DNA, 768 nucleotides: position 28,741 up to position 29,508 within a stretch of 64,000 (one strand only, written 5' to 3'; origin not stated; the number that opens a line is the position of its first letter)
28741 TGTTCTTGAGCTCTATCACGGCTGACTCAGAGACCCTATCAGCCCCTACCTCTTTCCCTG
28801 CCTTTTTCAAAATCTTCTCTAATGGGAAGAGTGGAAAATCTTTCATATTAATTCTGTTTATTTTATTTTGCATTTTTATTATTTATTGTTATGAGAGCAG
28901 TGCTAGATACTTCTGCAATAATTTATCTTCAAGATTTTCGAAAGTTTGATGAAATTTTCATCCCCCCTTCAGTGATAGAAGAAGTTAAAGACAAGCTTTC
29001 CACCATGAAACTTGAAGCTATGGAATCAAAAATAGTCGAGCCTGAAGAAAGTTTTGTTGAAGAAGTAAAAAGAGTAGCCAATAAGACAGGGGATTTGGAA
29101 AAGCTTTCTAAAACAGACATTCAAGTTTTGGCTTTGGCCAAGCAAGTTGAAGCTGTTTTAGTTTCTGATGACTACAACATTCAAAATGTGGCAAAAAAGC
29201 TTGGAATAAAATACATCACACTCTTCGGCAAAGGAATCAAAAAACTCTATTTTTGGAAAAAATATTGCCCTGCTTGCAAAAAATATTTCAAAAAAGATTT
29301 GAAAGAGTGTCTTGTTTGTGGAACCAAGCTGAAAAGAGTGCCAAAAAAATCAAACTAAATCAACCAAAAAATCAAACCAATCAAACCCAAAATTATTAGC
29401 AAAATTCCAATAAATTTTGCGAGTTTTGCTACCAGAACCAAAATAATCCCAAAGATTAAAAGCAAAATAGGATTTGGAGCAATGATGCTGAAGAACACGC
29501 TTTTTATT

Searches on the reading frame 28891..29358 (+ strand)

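Call 60: search_protein_families(library=pfam, proteins=[window:28891-29358:+], max_evalue=0.001)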
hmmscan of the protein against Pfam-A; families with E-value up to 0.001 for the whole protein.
window:28891-29358:+ (155 aa): 5 families
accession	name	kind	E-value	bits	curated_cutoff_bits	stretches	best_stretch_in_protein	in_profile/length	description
PF17146.10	PIN_6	-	1.3e-19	70.9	27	1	4-85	2-86/87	PIN domain of ribonuclease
PF08745.17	PIN_5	-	1.6e-09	38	27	1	73-110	155-192/205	PINc domain ribonuclease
PF01850.27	PIN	-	4.5e-06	27.7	23.6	1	40-102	62-119/120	PIN domain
PF13638.12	PIN_4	-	4.7e-06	27.4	21.9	1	4-107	2-127/132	PIN domain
PF20698.3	PIN-TPR-GreABC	-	5.8e-05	23.8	27.8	0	60-102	94-137/138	PIN domain associated with the TPR-GreAB-C-PIN system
